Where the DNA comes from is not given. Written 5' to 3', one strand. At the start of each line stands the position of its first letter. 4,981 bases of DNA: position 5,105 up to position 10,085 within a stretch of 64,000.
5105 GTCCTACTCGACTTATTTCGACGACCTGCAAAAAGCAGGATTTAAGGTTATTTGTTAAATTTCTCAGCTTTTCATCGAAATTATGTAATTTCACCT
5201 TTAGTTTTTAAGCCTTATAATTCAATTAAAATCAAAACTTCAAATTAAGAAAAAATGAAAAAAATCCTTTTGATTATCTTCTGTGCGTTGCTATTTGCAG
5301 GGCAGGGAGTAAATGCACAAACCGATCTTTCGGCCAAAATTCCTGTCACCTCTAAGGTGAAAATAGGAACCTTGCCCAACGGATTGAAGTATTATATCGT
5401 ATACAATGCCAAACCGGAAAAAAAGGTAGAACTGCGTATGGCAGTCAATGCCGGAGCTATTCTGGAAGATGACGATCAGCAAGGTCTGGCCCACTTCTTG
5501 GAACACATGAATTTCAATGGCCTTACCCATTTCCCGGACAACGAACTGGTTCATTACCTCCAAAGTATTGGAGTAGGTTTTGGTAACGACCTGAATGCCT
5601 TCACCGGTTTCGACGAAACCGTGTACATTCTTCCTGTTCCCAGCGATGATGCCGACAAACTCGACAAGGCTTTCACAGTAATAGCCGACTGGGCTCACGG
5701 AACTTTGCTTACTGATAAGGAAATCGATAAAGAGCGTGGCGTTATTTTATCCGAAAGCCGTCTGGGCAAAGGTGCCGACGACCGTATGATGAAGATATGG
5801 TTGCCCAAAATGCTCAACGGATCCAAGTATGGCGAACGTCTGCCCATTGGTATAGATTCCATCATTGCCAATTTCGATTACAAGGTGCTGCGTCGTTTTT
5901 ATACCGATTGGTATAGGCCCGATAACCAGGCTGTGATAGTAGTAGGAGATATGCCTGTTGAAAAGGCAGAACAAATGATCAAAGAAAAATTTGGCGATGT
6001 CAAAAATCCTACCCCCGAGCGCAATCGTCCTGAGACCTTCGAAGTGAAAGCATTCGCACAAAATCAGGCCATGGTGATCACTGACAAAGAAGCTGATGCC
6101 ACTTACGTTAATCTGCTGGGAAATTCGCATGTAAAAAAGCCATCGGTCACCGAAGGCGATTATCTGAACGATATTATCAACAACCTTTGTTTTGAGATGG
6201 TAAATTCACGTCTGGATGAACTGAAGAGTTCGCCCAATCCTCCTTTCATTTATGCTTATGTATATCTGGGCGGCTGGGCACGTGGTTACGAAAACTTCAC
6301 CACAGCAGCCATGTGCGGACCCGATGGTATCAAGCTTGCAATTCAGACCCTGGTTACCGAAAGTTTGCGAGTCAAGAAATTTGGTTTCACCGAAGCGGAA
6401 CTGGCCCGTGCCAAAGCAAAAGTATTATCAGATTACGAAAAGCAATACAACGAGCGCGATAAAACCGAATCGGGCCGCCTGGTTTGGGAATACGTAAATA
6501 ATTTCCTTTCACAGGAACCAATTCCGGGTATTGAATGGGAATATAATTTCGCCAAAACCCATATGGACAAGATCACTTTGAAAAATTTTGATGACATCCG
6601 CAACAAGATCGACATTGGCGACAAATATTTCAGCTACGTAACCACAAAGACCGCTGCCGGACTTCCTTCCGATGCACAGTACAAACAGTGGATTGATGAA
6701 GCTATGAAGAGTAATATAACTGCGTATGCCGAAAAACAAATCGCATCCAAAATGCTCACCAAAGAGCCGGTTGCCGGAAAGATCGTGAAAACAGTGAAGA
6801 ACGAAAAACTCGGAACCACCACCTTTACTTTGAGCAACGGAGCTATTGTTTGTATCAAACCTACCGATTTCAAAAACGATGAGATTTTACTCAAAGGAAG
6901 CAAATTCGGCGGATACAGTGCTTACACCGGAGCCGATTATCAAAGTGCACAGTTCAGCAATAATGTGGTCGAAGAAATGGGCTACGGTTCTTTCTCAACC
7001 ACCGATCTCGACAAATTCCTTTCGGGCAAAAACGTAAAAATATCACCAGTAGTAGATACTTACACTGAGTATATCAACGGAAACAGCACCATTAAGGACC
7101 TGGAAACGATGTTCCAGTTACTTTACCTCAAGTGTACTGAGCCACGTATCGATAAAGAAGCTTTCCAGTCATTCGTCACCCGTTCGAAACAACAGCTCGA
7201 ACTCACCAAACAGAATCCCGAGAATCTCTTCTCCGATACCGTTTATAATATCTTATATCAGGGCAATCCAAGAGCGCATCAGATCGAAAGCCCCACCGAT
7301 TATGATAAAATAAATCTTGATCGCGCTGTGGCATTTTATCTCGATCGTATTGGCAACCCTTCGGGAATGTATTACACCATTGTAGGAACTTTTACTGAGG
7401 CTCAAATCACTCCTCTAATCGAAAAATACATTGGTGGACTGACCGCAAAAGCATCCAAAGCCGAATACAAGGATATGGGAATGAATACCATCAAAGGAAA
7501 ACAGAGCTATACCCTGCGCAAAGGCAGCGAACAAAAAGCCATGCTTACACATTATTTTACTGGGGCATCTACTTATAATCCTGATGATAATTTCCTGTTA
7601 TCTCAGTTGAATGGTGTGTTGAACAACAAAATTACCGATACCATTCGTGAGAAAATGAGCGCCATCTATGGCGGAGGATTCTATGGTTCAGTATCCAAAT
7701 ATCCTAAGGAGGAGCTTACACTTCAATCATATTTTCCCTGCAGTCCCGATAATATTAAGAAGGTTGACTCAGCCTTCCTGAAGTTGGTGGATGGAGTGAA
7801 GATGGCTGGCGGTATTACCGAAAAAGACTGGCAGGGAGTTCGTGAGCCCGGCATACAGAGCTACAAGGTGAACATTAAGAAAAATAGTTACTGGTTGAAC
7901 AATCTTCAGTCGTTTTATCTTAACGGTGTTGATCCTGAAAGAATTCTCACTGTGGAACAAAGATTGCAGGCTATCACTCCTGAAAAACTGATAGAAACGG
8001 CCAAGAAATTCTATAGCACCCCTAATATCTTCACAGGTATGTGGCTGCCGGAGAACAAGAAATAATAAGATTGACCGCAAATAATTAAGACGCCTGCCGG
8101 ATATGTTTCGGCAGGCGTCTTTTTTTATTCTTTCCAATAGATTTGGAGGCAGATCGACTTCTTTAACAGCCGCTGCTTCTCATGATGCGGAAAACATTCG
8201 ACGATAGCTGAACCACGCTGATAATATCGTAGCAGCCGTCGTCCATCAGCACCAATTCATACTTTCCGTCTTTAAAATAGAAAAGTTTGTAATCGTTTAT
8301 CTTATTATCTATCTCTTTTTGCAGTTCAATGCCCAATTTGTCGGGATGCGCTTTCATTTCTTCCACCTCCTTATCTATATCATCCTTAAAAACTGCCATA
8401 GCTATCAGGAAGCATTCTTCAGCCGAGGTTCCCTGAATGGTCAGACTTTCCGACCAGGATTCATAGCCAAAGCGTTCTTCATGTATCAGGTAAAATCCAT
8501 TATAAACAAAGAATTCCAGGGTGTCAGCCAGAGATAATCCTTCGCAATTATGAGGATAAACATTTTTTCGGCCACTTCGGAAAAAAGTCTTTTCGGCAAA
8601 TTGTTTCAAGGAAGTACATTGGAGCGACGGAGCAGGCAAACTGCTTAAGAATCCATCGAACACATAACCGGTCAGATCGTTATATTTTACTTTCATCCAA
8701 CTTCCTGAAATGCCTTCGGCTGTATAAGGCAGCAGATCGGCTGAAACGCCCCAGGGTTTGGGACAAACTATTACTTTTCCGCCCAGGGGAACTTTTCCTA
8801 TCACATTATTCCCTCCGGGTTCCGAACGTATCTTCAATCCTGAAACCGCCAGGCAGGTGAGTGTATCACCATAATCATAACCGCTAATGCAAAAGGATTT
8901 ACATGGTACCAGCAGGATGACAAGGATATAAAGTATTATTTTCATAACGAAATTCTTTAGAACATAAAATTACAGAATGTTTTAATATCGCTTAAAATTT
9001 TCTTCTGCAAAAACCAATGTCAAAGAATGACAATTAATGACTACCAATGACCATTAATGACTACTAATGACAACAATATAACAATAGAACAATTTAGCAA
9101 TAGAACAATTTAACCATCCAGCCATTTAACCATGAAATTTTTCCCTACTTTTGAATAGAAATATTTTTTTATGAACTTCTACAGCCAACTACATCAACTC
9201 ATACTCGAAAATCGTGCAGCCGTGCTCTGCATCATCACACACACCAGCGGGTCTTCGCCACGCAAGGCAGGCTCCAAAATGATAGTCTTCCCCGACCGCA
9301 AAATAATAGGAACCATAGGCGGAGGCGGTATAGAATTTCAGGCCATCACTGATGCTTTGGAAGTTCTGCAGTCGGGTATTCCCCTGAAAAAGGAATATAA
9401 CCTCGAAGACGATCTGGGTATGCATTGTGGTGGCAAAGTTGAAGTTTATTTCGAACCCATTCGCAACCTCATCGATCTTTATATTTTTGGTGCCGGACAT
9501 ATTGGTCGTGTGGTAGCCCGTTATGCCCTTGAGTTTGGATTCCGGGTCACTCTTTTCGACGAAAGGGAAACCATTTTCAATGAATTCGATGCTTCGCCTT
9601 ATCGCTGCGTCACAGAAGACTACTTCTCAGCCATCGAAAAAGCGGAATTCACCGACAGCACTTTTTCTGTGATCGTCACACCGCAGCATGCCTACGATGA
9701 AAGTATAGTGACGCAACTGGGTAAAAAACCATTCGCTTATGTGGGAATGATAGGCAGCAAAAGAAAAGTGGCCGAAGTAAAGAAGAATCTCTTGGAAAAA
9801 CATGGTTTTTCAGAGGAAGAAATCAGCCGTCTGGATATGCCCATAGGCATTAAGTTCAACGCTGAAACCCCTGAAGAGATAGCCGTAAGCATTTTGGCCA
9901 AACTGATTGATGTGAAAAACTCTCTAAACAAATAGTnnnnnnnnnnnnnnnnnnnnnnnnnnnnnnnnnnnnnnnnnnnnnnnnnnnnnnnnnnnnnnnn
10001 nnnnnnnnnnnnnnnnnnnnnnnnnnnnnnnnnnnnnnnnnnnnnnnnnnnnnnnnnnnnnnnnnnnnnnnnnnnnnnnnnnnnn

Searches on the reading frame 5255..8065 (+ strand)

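Call 65: search_protein_families(library=pfam, proteins=[window:5255-8065:+], max_evalue=0.00001)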
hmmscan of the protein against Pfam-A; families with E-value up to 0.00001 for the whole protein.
window:5255-8065:+ (936 aa): 2 families
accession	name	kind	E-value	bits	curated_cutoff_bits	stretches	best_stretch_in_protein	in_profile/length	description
PF05193.26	Peptidase_M16_C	-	9.6e-35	120.5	23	2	207-389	2-180/181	Peptidase M16 inactive domain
PF00675.25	Peptidase_M16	-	2.4e-28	99.3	22.3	1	48-168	2-116/149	Insulinase (Peptidase family M16)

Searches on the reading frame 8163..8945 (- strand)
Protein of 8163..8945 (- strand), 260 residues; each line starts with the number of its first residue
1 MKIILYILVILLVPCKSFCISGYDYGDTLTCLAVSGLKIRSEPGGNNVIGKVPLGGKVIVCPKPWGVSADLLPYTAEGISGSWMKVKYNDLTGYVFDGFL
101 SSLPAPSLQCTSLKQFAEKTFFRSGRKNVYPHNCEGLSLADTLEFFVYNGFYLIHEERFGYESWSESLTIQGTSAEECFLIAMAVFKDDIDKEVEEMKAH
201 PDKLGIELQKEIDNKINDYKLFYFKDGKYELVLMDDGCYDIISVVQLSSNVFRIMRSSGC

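Call 32: search_protein_families(library=pfam, proteins=[window:8163-8945:-], max_evalue=0.001)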
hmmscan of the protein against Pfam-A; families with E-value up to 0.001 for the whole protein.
window:8163-8945:- (260 aa): 1 family
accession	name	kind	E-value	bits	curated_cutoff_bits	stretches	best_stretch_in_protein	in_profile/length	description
PF08239.17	SH3_3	-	2.6e-05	24.8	27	1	35-101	1-54/54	Bacterial SH3 domain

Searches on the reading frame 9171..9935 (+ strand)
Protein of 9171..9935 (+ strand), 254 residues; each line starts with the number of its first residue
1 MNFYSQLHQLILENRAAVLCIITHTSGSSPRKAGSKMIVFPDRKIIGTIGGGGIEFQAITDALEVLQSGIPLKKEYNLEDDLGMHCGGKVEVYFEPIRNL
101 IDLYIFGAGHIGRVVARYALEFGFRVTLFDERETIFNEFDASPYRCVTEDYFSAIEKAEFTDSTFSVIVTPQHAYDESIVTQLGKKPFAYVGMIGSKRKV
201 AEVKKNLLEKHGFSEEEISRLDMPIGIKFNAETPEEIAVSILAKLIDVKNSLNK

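Call 32: search_protein_families(library=pfam, proteins=[window:9171-9935:+], max_evalue=0.001)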
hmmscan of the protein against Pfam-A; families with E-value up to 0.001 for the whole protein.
window:9171-9935:+ (254 aa): 3 families
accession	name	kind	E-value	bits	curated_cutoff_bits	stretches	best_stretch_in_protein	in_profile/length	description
PF13478.12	XdhC_C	-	2.4e-36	125.4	29.7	1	103-245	1-125/125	XdhC Rossmann domain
PF02625.21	XdhC_CoxI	-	7.1e-20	71.2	24.3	1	13-72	4-63/68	XdhC and CoxI family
PF02826.25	2-Hacid_dh_C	-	0.00094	19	25.1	0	104-141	40-77/178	D-isomer specific 2-hydroxyacid dehydrogenase, NAD binding domain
